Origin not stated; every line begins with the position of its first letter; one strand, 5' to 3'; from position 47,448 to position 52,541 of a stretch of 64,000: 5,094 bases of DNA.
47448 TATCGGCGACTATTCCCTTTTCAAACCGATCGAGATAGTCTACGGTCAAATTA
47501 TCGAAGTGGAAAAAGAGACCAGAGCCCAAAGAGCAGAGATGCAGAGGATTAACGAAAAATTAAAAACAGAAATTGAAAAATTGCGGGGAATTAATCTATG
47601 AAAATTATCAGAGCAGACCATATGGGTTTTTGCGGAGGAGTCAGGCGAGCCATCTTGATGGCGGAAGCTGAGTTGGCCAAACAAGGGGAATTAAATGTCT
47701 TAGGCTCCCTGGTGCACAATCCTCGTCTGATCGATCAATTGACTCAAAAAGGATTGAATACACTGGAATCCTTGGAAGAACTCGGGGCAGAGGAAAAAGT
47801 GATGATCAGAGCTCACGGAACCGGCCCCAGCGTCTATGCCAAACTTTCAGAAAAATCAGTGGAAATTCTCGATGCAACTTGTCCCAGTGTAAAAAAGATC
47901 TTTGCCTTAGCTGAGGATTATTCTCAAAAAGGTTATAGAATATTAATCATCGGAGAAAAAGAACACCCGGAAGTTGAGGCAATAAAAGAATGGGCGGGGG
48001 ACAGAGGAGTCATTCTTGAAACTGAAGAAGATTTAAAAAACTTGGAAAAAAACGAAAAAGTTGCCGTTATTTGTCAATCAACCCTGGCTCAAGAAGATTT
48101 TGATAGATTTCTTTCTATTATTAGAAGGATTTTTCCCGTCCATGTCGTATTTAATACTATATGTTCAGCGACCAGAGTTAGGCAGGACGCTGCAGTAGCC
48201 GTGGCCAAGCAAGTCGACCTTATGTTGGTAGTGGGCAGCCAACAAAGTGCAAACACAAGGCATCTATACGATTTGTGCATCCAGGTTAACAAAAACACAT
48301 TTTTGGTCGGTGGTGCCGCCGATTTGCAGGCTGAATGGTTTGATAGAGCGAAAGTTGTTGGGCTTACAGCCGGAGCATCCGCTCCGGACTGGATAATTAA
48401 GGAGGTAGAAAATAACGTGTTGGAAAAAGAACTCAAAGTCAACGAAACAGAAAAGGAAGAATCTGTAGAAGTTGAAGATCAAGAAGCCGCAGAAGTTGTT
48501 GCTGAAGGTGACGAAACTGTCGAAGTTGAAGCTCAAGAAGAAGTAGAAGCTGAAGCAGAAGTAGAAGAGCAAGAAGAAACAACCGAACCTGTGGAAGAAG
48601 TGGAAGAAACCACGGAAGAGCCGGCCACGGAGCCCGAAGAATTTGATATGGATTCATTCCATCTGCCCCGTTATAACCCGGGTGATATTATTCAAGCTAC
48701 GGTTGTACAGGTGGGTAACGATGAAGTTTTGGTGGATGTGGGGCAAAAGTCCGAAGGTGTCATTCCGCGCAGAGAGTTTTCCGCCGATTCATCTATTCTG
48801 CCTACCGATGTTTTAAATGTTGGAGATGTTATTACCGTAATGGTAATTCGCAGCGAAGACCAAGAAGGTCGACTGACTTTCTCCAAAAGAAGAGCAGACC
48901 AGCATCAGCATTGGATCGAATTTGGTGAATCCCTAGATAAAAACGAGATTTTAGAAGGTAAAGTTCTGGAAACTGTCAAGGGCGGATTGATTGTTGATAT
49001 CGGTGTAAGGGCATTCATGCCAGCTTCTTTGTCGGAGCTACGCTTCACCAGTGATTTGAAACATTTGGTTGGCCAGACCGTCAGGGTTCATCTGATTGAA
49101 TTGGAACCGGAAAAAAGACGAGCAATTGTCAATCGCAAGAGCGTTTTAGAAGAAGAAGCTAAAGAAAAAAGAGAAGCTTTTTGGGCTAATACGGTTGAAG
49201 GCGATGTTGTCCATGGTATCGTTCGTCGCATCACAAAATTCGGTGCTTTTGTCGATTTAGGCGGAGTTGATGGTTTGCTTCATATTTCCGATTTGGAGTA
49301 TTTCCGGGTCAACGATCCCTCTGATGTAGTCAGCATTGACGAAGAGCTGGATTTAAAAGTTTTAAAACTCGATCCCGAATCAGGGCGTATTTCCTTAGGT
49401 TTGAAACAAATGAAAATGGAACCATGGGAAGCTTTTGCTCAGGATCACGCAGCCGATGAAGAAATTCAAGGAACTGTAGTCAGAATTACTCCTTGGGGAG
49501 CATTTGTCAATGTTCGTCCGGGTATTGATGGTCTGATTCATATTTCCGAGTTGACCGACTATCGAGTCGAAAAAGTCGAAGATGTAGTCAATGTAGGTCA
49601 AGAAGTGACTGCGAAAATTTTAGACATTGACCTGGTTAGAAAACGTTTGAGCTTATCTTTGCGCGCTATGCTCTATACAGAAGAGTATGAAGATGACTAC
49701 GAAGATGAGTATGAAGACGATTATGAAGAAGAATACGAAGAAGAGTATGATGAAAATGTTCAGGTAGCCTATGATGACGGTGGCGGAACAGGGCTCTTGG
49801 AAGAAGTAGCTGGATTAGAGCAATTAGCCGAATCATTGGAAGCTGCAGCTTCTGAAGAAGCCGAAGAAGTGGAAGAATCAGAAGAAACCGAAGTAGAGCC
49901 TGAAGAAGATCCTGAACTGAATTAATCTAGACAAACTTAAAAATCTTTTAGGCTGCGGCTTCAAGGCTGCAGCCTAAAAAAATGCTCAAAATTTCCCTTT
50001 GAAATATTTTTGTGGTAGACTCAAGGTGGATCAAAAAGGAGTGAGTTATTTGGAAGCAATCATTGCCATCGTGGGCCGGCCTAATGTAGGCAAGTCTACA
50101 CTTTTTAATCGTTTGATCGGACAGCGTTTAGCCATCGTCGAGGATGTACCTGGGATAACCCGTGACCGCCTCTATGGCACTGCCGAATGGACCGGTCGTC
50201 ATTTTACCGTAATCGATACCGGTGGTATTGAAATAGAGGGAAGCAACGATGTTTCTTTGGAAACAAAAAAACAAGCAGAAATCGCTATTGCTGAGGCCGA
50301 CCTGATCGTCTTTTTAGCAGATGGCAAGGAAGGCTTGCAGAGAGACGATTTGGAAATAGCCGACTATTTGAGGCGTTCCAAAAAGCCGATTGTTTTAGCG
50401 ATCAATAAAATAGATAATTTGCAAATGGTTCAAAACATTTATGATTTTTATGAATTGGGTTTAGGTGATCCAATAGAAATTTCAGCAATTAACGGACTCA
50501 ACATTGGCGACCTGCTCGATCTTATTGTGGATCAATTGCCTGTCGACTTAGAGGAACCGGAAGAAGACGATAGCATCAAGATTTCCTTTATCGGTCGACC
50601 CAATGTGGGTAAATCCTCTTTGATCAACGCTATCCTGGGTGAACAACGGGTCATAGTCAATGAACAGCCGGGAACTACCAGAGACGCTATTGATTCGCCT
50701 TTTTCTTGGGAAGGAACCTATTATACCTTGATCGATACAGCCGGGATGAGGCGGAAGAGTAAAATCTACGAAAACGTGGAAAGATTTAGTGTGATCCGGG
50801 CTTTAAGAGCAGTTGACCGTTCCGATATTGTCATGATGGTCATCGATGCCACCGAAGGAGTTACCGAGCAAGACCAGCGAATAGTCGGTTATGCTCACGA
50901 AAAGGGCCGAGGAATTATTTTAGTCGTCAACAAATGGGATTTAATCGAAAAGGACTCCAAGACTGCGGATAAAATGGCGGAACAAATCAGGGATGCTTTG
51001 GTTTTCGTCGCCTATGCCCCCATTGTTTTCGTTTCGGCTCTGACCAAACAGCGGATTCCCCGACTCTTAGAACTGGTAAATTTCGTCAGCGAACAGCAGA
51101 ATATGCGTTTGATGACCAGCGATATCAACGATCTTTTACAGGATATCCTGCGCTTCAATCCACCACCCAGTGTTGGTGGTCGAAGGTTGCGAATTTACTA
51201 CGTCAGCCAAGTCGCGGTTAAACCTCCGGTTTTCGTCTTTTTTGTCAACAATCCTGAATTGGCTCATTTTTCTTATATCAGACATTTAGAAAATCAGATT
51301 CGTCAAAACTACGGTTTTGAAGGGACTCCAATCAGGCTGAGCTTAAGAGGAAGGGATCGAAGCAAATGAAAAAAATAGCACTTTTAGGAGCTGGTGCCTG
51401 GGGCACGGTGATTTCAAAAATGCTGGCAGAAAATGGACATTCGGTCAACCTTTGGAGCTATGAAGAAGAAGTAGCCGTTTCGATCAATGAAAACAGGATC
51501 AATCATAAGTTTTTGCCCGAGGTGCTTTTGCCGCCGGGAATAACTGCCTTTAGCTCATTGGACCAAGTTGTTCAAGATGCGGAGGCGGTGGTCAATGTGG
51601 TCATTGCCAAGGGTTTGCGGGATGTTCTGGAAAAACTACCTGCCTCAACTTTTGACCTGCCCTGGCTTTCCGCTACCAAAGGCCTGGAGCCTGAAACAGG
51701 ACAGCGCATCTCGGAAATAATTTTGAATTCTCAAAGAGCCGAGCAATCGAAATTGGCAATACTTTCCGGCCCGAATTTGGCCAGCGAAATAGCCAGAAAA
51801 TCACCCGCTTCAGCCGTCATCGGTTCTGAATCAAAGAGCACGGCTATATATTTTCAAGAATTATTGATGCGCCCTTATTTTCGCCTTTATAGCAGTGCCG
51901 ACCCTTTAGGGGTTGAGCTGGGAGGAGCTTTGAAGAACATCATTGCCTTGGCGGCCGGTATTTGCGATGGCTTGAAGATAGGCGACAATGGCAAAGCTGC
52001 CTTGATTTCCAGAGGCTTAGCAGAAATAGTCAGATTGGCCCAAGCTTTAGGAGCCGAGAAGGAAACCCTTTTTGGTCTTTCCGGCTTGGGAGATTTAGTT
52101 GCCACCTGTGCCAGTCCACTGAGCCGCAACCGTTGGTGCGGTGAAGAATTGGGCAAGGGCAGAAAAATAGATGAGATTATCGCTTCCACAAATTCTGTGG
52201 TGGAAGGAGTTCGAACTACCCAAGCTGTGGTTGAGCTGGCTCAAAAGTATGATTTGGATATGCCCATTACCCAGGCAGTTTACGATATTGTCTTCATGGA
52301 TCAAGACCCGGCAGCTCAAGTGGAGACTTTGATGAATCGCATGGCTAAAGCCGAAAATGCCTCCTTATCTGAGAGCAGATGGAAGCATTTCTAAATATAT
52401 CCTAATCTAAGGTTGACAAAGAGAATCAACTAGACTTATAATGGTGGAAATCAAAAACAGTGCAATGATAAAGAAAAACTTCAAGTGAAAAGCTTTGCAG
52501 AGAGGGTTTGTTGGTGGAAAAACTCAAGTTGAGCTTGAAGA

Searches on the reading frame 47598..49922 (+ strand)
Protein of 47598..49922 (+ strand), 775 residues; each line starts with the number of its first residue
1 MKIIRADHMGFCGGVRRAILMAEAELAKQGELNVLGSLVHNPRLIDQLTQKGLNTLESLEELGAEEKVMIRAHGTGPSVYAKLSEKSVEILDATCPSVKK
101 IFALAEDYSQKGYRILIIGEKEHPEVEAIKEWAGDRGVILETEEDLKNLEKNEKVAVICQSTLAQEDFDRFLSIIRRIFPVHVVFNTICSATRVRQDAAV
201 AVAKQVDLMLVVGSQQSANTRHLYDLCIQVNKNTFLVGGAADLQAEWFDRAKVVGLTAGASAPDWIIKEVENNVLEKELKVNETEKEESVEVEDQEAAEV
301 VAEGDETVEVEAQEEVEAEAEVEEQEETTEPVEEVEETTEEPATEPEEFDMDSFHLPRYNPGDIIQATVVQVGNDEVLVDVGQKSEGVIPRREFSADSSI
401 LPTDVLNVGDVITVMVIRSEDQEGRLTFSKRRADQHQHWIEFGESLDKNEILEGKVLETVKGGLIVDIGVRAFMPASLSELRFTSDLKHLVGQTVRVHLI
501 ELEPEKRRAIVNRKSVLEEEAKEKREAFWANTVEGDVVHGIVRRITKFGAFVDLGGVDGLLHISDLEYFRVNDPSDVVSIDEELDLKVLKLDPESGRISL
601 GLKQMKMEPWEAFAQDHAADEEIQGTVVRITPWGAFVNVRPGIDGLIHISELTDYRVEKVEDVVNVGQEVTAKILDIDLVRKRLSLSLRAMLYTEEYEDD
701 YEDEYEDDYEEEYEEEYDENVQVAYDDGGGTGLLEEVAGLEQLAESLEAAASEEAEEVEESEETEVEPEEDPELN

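Call 26: search_protein_families(library=pfam, proteins=[window:47598-49922:+], max_evalue=0.00001)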
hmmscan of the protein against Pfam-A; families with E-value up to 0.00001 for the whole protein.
window:47598-49922:+ (775 aa): 3 families
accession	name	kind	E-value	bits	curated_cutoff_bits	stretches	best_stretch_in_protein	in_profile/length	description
PF02401.23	LYTB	-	6.1e-88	295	24.5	1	3-273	1-265/267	LytB protein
PF00575.29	S1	-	3.3e-63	210.5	22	4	617-689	2-74/74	S1 RNA binding domain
PF23459.1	S1_RRP5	-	2.5e-16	60.4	27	1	619-688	3-72/72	RRP5 S1 domain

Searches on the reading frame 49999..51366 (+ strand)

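Call 26: search_protein_families(library=pfam, proteins=[window:49999-51366:+], max_evalue=0.00001)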
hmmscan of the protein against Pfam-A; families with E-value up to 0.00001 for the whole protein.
window:49999-51366:+ (456 aa): 9 families
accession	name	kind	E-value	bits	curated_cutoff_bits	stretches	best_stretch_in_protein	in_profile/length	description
PF01926.29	MMR_HSR1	-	2.7e-62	208.3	21.9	2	22-137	2-113/113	50S ribosome-binding GTPase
PF14714.11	KH_dom-like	-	7.5e-32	109.9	27.3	1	370-450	1-81/81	KH-domain-like of EngA bacterial GTPase enzymes, C-terminal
PF02421.24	FeoB_N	-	7.2e-29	100.8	27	2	22-153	3-130/156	Ferrous iron transport protein B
PF00009.33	GTP_EFTU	-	1.4e-28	100.2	26.5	2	195-361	6-183/188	Elongation factor Tu GTP binding domain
PF00350.29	Dynamin_N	-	1.9e-14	54.5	27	0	195-227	1-33/168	Dynamin family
PF04548.22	AIG1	-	5.6e-14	52.4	27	1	195-296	3-104/212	AIG1 family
PF03193.22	RsgA_GTPase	-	2.4e-11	44.2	30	0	195-222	109-136/174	RsgA GTPase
PF08477.19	Roc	-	1.5e-06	28.9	27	0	194-230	1-36/119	Ras of Complex, Roc, domain of DAPkinase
PF10662.15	PduV-EutP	-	3.1e-06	27.5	21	0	194-359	3-140/143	Ethanolamine utilisation - propanediol utilisation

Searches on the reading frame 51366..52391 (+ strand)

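Call 30: search_protein_families(library=pfam, proteins=[window:51366-52391:+], max_evalue=1e-8)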
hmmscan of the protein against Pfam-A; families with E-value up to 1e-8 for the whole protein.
window:51366-52391:+ (342 aa): 3 families
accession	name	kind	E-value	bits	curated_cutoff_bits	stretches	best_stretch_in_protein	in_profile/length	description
PF07479.19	NAD_Gly3P_dh_C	-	1.1e-56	191.4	25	1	179-318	1-140/142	NAD-dependent glycerol-3-phosphate dehydrogenase C-terminus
PF01210.29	NAD_Gly3P_dh_N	-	2.5e-42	145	23.1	1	3-159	1-157/158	NAD-dependent glycerol-3-phosphate dehydrogenase N-terminus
PF20618.3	GPD_NAD_C_bact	-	7.6e-22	78.1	27.6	1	239-305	1-66/66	Bacterial GPD, NAD-dependent C-terminal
